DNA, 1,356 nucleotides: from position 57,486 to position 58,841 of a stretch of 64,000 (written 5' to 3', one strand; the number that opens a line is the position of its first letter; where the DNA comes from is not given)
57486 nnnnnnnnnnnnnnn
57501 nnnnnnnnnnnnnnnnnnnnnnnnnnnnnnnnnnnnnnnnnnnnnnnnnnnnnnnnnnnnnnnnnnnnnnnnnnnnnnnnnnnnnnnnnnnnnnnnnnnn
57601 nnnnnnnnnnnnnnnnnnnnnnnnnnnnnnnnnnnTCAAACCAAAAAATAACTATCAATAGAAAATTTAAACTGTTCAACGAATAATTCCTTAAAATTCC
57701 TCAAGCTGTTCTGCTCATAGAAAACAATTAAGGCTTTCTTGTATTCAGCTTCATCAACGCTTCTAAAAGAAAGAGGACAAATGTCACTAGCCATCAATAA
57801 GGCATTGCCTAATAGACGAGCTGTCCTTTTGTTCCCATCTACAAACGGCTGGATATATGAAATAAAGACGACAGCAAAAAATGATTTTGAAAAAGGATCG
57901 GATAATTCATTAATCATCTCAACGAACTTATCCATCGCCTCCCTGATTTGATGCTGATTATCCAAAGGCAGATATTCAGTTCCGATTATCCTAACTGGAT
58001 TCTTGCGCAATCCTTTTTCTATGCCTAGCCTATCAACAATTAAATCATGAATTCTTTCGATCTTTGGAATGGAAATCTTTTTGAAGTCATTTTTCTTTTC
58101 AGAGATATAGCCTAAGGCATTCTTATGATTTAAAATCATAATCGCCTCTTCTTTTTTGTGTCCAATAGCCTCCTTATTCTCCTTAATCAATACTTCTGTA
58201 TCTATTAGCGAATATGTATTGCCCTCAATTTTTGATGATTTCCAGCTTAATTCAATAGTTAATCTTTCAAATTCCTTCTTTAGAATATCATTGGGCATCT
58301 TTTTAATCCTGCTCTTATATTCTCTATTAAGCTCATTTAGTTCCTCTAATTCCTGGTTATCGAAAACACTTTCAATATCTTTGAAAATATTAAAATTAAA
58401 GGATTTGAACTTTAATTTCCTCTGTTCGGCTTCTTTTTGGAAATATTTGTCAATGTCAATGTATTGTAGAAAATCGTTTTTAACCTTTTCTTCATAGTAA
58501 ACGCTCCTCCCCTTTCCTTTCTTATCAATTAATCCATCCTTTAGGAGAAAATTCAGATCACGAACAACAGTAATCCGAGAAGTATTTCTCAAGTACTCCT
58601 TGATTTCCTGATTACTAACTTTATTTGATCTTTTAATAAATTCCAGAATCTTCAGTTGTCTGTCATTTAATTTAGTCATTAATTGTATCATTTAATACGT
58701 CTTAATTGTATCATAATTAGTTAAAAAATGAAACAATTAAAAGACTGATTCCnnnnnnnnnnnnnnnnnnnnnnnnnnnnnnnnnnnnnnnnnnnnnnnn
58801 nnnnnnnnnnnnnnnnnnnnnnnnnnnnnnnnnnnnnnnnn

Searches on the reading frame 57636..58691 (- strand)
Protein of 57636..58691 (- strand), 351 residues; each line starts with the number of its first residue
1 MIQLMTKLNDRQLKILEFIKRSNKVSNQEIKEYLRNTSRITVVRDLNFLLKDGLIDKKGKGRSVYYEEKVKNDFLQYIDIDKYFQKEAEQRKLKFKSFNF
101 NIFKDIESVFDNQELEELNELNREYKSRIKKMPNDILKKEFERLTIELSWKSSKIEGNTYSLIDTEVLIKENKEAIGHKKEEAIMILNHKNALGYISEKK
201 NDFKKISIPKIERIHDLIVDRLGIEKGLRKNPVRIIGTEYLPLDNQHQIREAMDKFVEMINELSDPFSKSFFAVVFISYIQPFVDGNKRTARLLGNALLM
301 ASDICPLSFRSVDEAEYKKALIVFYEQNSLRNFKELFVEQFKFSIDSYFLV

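Call 3: search_protein_families(library=pfam, proteins=[window:57636-58691:-], max_evalue=0.01)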
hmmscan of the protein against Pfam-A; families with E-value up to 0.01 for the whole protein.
window:57636-58691:- (351 aa): 5 families
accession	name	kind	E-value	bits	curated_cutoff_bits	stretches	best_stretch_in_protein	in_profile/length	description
PF02661.23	Fic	-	1.4e-13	51.9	24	1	207-299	3-93/93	Fic/DOC family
PF08220.18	HTH_DeoR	-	3e-05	24.1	21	1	11-57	1-46/57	DeoR-like helix-turn-helix domain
PF08279.18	HTH_11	-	0.00061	20.1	25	1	11-56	1-47/55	HTH domain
PF03965.22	Penicillinase_R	-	0.0016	19.2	22.6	1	10-90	3-86/115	Penicillinase repressor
PF25212.1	HVO_A0114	-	0.0036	17.5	27.6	0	3-63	15-74/84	HVO_A0114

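Call 4: search_protein_families(library=ncbifam, proteins=[window:57636-58691:-], max_evalue=0.01)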
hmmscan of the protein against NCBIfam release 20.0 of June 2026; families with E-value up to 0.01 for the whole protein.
window:57636-58691:- (351 aa): 8 families
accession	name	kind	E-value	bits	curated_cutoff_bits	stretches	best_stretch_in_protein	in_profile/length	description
TIGR01884.1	cas_HTH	subfamily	4.4e-05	23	60.2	1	4-67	136-199/202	CRISPR-associated CARF protein Csa3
NF053704.1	TransRegCcpNBacil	equivalog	8.6e-05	22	260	1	7-74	2-67/208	transcriptional regulator CcpN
NF033788.1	HTH_metalloreg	subfamily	0.00022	21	55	1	11-67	12-67/77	metalloregulator ArsR/SmtB family transcription factor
NF053606.1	Sta1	subfamily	0.00036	20.6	80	1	2-62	12-76/100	Sta1 family transcriptional regulator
NF040939.2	trans_reg_lrs14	equivalog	0.0012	18.8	90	1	2-61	13-77/103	Lrs14 family HTH-type transcriptional regulator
TIGR01550.1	DOC_P1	subfamily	0.0032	17.6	38.65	1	245-317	28-98/122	type II toxin-antitoxin system death-on-curing family toxin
NF046030.1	ProtAdlyltaseSoFic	equivalog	0.0061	15.6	550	0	240-303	150-215/361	protein adenylyltransferase Fic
NF033789.1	repress_SdpR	subfamily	0.0064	16.4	100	0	13-67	11-63/79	autorepressor SdpR family transcription factor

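Call 5: search_solved_structures(query=window:57636-58691:-, max_evalue=0.01, show_alignments=3)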
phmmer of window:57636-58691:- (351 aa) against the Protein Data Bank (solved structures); distinct sequences matched with E-value up to 0.01: 13.
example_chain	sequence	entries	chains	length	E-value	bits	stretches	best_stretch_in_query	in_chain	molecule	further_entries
6i7j_A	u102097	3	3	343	6.6e-12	48.7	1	133-334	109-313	Adenosine monophosphate-protein transferase FICD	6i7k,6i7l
7b7z_A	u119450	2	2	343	9.1e-12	48.2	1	133-334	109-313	Protein adenylyltransferase FICD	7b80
6i7g_A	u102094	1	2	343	9.7e-12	48.1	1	133-334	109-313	Adenosine monophosphate-protein transferase FICD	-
4u04_A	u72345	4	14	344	9.8e-12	48.1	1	133-334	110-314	Adenosine monophosphate-protein transferase FICD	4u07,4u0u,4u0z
6i7h_A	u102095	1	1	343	1.1e-11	47.9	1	133-334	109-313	Adenosine monophosphate-protein transferase FICD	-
6i7i_A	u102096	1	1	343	1.5e-11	47.5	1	133-334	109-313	Adenosine monophosphate-protein transferase FICD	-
6zmd_B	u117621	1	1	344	3.9e-11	46.1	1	134-335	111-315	Protein adenylyltransferase FICD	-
9yz5_A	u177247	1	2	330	8.1e-11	45.1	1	133-334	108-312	Protein adenylyltransferase FICD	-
4u0s_A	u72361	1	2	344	9e-11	44.9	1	133-334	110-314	Adenosine monophosphate-protein transferase FICD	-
5jj6_A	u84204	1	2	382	3.9e-10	42.9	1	146-348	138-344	Adenosine monophosphate-protein transferase FICD homolog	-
5jj7_A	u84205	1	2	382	3.4e-09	39.7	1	148-348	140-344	Adenosine monophosphate-protein transferase FICD homolog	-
7xux_A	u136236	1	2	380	0.0011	21.6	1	108-300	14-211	Fido domain-containing protein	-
3cuc_A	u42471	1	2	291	0.0077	18.9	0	279-318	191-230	Protein of unknown function with a Fic domain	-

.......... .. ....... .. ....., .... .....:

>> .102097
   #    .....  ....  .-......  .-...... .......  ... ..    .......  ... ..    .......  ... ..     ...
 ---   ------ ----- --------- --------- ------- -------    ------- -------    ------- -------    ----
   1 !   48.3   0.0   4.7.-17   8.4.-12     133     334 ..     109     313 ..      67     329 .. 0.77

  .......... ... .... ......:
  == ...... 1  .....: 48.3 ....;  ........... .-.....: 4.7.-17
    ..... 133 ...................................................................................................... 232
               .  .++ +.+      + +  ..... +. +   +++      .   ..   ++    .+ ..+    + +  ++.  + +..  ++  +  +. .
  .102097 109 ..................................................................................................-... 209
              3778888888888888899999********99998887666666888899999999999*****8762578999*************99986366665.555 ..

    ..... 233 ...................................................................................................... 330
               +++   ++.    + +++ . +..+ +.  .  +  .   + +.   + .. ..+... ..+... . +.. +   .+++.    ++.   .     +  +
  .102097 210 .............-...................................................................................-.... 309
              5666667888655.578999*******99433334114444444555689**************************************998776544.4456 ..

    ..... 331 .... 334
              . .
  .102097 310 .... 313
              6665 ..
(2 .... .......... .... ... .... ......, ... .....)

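Call 7: find_homologous_proteins(query=window:57636-58691:-, max_evalue=0.00001)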
Query window:57636-58691:- (351 aa): 7985 proteins with E <= 0.00001 among 8000 candidates; the best 120 are listed.
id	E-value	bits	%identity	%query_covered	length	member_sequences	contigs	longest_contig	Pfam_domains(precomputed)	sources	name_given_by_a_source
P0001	1.3e-217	739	100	99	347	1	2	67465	PF02661.24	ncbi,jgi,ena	-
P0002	2.6e-171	587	78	98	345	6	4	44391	PF02661.24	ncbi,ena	-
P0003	1.2e-163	562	74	98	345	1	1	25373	PF02661.24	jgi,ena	-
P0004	2.4e-163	561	74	98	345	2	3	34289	PF02661.24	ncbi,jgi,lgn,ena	-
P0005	2.8e-158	544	72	98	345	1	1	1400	PF02661.24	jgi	-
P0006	4.0e-158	544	70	98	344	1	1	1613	PF02661.24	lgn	-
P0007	1.2e-156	539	69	99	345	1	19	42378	PF02661.24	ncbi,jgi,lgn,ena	-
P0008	1.2e-155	536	70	99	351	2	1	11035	PF02661.24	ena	-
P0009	2.1e-154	532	69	98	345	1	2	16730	PF02661.24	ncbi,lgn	-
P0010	6.5e-154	530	70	98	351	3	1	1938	PF02661.24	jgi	-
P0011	1.1e-153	529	71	98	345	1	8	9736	PF02661.24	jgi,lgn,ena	-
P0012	1.3e-153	529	69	99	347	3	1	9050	PF02661.24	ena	-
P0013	7.6e-152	523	68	99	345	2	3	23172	PF02661.24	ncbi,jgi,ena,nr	ncbi:MAG: Fic family protein [Patescibacteria group bacterium]|nr:Fic family protein [Patescibacteri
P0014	2.1e-150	519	69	98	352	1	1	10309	PF02661.24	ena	-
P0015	3.0e-150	518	68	98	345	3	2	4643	PF02661.24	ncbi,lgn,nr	ncbi:Fic family protein [Patescibacteria group bacterium]|nr:Fic family protein [Patescibacteria gro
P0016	5.0e-150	517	69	99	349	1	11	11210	PF02661.24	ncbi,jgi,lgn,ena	-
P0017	3.5e-149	515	68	99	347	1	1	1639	PF02661.24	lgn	-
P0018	1.1e-148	513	68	99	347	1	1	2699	PF08220.19,PF02661.24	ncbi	-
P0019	2.5e-148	512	68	99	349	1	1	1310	PF02661.24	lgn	-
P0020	6.2e-148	511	68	99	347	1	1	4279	PF02661.24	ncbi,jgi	-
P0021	4.5e-147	508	69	95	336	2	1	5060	PF02661.24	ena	-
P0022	2.5e-146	505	68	99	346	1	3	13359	PF02661.24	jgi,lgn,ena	-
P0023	1.3e-145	503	66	99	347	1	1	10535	PF02661.24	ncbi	-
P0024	1.4e-145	503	66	99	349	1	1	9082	PF02661.24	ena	-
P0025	3.3e-144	498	67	99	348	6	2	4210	PF02661.24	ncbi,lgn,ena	-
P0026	3.1e-142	492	65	99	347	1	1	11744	PF02661.24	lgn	-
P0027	7.3e-142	491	66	99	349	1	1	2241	PF02661.24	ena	-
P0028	1.6e-140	486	64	99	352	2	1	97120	PF02661.24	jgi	-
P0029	3.6e-140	485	68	98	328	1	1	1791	PF02661.24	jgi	-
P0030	2.9e-139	482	63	98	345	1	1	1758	PF08220.19,PF02661.24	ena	-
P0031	1.4e-138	480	64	98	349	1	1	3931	PF02661.24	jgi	-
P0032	1.0e-137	477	63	99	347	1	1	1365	PF02661.24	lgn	-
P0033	2.3e-137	476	63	98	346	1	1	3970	PF02661.24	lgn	-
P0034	1.7e-136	473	62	99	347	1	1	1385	PF03965.23,PF02661.24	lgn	-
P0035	1.8e-136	473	62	99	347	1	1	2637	PF02661.24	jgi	-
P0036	9.0e-136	471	64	98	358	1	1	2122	PF02661.24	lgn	-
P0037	1.4e-135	470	62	99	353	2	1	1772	PF03965.23,PF02661.24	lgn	-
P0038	2.0e-135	469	64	99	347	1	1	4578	PF02661.24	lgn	-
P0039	3.6e-135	469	62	99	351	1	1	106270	PF02661.24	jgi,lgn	-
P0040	5.5e-135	468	62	99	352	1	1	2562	PF02661.24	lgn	-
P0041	5.6e-135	468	62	98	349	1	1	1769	PF02661.24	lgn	-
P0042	1.4e-134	467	61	99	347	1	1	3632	PF08220.19,PF02661.24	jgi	jgi:Fic family protein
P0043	1.9e-134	466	61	99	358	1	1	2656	PF02661.24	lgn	-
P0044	2.0e-134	466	62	98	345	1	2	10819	PF03965.23,PF02661.24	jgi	-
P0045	2.1e-134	466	64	98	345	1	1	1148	PF02661.24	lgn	-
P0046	2.6e-134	466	63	99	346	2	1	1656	PF02661.24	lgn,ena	-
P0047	3.6e-134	465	62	99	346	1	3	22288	PF02661.24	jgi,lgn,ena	-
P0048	4.6e-134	465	60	100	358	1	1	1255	PF02661.24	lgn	-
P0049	5.3e-134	465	64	98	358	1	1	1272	PF02661.24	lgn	-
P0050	6.5e-134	464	62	99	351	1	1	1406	PF03965.23,PF02661.24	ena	-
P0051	7.5e-134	464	61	100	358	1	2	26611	PF02661.24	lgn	-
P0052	1.2e-133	464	61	99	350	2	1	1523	PF02661.24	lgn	-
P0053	1.5e-133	463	60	99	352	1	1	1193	PF03965.23,PF02661.24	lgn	-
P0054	2.5e-133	463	62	99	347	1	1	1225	PF02661.24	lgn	-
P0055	4.2e-133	462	61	98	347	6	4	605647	PF08220.19,PF02661.24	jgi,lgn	jgi:Fic family protein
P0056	5.0e-133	462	60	100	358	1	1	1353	PF02661.24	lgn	-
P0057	6.5e-133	461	61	100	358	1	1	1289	PF03965.23,PF02661.24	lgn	-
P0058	7.4e-133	461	60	100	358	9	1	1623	PF02661.24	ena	-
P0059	7.8e-133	461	59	100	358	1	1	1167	PF02661.24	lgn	-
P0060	8.3e-133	461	61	99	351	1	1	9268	PF02661.24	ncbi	-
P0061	9.3e-133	461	64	98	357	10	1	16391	PF02661.24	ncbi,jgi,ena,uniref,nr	ncbi:MAG: hypothetical protein A3I20_01105 [Candidatus Portnoybacteria bacterium RIFCSPLOWO2_02_FULL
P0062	1.4e-132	460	61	100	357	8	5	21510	PF02661.24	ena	-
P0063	1.6e-132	460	63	99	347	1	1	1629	PF02661.24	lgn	-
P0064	1.6e-132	460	61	98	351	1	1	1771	PF02661.24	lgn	-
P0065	1.8e-132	460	62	98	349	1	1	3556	PF02661.24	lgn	-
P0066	1.9e-132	460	61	100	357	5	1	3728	PF02661.24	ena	-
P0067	2.4e-132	459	61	100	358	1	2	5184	PF02661.24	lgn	-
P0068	2.9e-132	459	60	100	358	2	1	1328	PF03965.23,PF02661.24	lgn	-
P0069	3.2e-132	459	61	100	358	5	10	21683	PF02661.24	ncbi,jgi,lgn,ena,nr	ncbi:MAG: Fic family protein [Parcubacteria group bacterium GW2011_GWB1_43_8]|nr:MAG: Fic family pro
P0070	3.5e-132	459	61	98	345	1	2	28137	PF02661.24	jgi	-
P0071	3.6e-132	459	62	99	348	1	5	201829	PF02661.24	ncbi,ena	-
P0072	3.9e-132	459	61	100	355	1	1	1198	PF02661.24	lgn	-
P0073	4.0e-132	459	62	99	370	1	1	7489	PF02661.24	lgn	-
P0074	5.9e-132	458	60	99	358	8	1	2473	PF03965.23,PF02661.24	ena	-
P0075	6.5e-132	458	62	99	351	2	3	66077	PF02661.24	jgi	-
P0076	7.4e-132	458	62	99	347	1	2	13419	PF02661.24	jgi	-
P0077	8.0e-132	458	60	98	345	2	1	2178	PF02661.24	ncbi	-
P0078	9.2e-132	457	62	99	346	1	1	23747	PF02661.24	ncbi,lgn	-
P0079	9.9e-132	457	60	100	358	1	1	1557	PF02661.24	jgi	-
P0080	1.0e-131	457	59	100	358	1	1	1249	PF02661.24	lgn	-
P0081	1.1e-131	457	61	99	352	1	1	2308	PF02661.24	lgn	-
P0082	1.1e-131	457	60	100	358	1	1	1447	PF02661.24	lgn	-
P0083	1.4e-131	457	61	99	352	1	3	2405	PF02661.24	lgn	-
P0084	1.9e-131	456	61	98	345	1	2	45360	PF02661.24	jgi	-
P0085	2.1e-131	456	60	99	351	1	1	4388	PF02661.24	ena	-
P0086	2.1e-131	456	60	99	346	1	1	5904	PF08220.19,PF02661.24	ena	-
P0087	2.2e-131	456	60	98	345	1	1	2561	PF02661.24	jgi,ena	-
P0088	2.3e-131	456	61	100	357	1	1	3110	PF03965.23,PF02661.24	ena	-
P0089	2.7e-131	456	63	98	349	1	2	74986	PF02661.24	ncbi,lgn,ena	-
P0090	3.1e-131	456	63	99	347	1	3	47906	PF02661.24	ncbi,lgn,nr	ncbi:MAG: Fic family protein [Parcubacteria group bacterium]|nr:Fic family protein [Parcubacteria gr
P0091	3.8e-131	455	62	98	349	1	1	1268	PF02661.24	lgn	-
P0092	4.0e-131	455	61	99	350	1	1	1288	PF02661.24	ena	-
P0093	4.1e-131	455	60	99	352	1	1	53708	PF02661.24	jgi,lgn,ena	-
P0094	4.4e-131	455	60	100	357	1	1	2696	PF02661.24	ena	-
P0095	5.9e-131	455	61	99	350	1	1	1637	PF02661.24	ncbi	-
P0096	6.6e-131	455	61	99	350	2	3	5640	PF02661.24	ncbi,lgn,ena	-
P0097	7.0e-131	454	61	99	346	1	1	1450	PF02661.24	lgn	-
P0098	8.1e-131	454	62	98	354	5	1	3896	PF02661.24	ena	-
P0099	1.0e-130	454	62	99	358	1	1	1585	PF02661.24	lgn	-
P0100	1.2e-130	454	62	99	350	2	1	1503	PF02661.24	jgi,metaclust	metaclust:\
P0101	1.3e-130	454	60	99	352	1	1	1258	PF02661.24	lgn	-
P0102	1.5e-130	453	60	99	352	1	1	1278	PF02661.24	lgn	-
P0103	1.9e-130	453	59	98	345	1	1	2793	PF02661.24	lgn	-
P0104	1.9e-130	453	59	100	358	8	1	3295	PF02661.24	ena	-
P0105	2.9e-130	452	61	99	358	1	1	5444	PF02661.24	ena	-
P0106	3.6e-130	452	60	98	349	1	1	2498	PF02661.24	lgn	-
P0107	3.7e-130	452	60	97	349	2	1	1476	PF02661.24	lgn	-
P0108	5.2e-130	452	59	100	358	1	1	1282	PF02661.24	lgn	-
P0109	6.7e-130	451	60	98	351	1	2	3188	PF02661.24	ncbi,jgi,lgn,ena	ncbi:MAG: Fic family protein [Candidatus Shapirobacteria bacterium]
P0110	7.1e-130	451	60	99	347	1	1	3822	PF02661.24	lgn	-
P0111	7.3e-130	451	60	99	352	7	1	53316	PF02661.24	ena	-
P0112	1.0e-129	451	61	99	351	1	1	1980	PF02661.24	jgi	-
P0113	1.2e-129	450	60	99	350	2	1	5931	PF02661.24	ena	-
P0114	1.2e-129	450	61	99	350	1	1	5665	PF03965.23,PF02661.24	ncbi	ncbi:MAG: Fic family protein [bacterium]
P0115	1.3e-129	450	61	99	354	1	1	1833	PF02661.24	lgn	-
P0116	1.7e-129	450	60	99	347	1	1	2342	PF02661.24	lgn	-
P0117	1.8e-129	450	61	100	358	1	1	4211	PF02661.24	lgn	-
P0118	1.9e-129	450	60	99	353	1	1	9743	PF02661.24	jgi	-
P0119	2.1e-129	450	61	98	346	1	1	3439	PF02661.24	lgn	-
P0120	2.2e-129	450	61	98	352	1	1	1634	PF02661.24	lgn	-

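Call 13: find_related_loci(query=A1, collection=genome_contigs, flank=6000)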
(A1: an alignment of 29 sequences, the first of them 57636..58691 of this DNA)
Query A1 (351 aa) in genome_contigs; peptide patterns used: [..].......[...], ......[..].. (x = any residue, [..] = any of these).
600 stretches matched a pattern (row limit reached: there are more); 577 encode a relative of the query (tblastn E <= 1e-3); the best 80 are kept; 80 distinct loci.
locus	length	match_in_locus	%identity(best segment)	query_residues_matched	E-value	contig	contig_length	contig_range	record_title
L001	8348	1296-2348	61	5-351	7e-142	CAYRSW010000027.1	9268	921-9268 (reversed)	MAG TPA_asm: uncultured Candidatus Saccharibacteria bacterium isolate SRP068000_co4_466 genome assembly, contig: NODE_12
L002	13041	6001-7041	62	4-350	9e-141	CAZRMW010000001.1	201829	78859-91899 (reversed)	MAG TPA_asm: uncultured Candidatus Saccharibacteria bacterium isolate SRP077602_co6_144 genome assembly, contig: NODE_26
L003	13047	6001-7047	60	5-349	3e-136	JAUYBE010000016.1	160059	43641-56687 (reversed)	MAG: bacterium isolate C19_maxbin.019_sub C19_k141_31568, whole genome shotgun sequence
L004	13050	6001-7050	60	5-349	4e-135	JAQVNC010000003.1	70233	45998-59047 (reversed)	MAG: Patescibacteria group bacterium isolate STF1_148 NODE_681_length_70233_cov_6.097082_Sandtown_F1, whole genome shotg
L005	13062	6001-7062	57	2-351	1e-131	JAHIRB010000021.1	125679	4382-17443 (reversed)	MAG: Patescibacteria group bacterium isolate MM_PC_MetaG.mb.11 MM_PC_MetaG.mb.11_k141_861438, whole genome shotgun seque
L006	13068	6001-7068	59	1-350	2e-130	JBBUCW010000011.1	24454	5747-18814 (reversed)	MAG: Patescibacteria group bacterium isolate H51-bin166_1 H51_bin166_1_000000000011, whole genome shotgun sequence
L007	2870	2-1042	60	8-349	1e-136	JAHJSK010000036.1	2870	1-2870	MAG: Patescibacteria group bacterium isolate OS_PC_MetaG.mb.199 OS_PC_MetaG.mb.199_k141_207684, whole genome shotgun seq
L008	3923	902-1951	55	4-349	3e-132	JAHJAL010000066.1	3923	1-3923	MAG: Patescibacteria group bacterium isolate Modern_marine.mb.211 Modern_marine.mb.211_k141_874062, whole genome shotgun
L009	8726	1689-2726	59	5-349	5e-128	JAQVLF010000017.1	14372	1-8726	MAG: Candidatus Paceibacterota bacterium isolate STF1_103 NODE_11836_length_14372_cov_11.431520_Sandtown_F1, whole genom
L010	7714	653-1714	56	1-350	1e-126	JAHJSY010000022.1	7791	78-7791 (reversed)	MAG: Patescibacteria group bacterium isolate OS_PC_MetaG.mb.33 OS_PC_MetaG.mb.33_k141_203577, whole genome shotgun seque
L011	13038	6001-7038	56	8-349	2e-126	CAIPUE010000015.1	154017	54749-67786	uncultured bacterium isolate Kiruna2_bin-1131 genome assembly, contig: bin-1131:15/60, whole genome shotgun sequence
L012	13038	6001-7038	57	8-349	5e-125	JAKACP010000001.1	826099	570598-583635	MAG: bacterium isolate WH4.bin1 NODE_1_length_826099_cov_5.622461, whole genome shotgun sequence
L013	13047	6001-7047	53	5-349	2e-122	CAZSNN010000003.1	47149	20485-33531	MAG TPA_asm: uncultured Gammaproteobacteria bacterium isolate binchicken_co45_657 genome assembly, contig: NODE_961_leng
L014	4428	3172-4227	55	5-350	9e-124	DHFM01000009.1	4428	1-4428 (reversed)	MAG TPA_asm: Candidatus Moranbacteria bacterium UBA4824 UBA4824_contig_97613, whole genome shotgun sequence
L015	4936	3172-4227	55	5-350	4e-123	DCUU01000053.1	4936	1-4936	MAG TPA_asm: Candidatus Moranbacteria bacterium UBA2206 UBA2206_contig_153657, whole genome shotgun sequence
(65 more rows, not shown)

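Call 20: find_encoding_contigs(protein=P0002, flank=5000, max_places=4)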
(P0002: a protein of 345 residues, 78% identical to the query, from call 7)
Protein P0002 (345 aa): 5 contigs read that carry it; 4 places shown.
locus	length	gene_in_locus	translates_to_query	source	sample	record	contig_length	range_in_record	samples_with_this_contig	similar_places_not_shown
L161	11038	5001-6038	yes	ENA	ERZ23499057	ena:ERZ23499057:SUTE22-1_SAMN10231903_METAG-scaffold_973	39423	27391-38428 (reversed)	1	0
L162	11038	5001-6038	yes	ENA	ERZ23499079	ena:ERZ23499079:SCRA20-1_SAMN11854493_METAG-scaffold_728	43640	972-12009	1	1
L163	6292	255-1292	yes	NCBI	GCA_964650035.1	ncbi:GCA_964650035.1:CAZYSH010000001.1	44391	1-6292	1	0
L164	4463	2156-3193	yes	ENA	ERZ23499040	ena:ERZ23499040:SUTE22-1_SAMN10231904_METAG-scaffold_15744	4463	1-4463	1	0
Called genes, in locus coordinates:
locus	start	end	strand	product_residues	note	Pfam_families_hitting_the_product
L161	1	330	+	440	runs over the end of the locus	?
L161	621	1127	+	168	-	-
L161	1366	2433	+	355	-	PF12705:PDDEXK_1 (weak)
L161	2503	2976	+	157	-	-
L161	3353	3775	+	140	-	-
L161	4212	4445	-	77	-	-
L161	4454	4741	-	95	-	-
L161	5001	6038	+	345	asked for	PF02661:Fic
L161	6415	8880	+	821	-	PF13431:TPR_17 (faint), PF13424:TPR_12 (faint), PF13428:TPR_14 (faint), PF23914:TPR_CcmH_CycH (faint), PF00515:TPR_1 (faint), PF07719:TPR_2 (faint), PF13176:TPR_7 (faint), PF13432:TPR_16 (weak), +6 more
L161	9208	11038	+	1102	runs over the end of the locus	PF04563:RNA_pol_Rpb2_1, PF04561:RNA_pol_Rpb2_2, PF04565:RNA_pol_Rpb2_3, PF10385:RNA_pol_Rpb2_45, PF00562:RNA_pol_Rpb2_6, PF04560:RNA_pol_Rpb2_7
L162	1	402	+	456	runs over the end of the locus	?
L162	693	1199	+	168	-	-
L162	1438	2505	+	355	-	PF12705:PDDEXK_1 (weak)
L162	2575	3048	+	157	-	-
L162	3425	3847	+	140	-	-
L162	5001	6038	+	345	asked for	PF02661:Fic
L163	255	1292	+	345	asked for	PF02661:Fic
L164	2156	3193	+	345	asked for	PF02661:Fic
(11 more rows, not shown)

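Call 22: find_encoding_contigs(protein=P0004, flank=5000, max_places=3)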
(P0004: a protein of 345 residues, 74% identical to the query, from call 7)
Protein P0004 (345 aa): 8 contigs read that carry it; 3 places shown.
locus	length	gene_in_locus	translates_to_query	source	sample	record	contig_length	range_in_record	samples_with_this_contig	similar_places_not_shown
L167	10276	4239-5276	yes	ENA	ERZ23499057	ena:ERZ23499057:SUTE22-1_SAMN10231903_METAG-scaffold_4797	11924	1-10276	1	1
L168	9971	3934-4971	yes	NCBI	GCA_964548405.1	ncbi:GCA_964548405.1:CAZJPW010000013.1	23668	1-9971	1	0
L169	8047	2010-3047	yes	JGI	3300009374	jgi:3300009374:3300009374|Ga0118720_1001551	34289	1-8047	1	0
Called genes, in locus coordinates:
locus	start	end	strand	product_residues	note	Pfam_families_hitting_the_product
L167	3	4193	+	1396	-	?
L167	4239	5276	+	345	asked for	PF02661:Fic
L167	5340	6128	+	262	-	PF01381:HTH_3, PF12844:HTH_19, PF13274:SocA_Panacea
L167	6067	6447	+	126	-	-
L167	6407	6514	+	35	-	-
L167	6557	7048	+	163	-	PF01936:NYN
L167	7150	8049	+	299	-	PF02481:DNA_processg_A, PF18306:LDcluster4 (faint), PF17782:WHD_DprA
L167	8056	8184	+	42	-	-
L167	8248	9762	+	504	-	PF13541:ChlI, PF00493:MCM (weak), PF00158:Sigma54_activat (faint), PF01078:Mg_chelatase, PF07728:AAA_5 (faint), PF13335:Mg_chelatase_C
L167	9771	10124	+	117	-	PF08378:NERD (weak), PF02021:UPF0102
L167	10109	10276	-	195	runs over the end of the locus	PF21956:DUF6922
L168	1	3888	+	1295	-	?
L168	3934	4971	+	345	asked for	PF02661:Fic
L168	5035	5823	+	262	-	PF01381:HTH_3, PF12844:HTH_19, PF13274:SocA_Panacea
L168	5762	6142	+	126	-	-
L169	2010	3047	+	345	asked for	PF02661:Fic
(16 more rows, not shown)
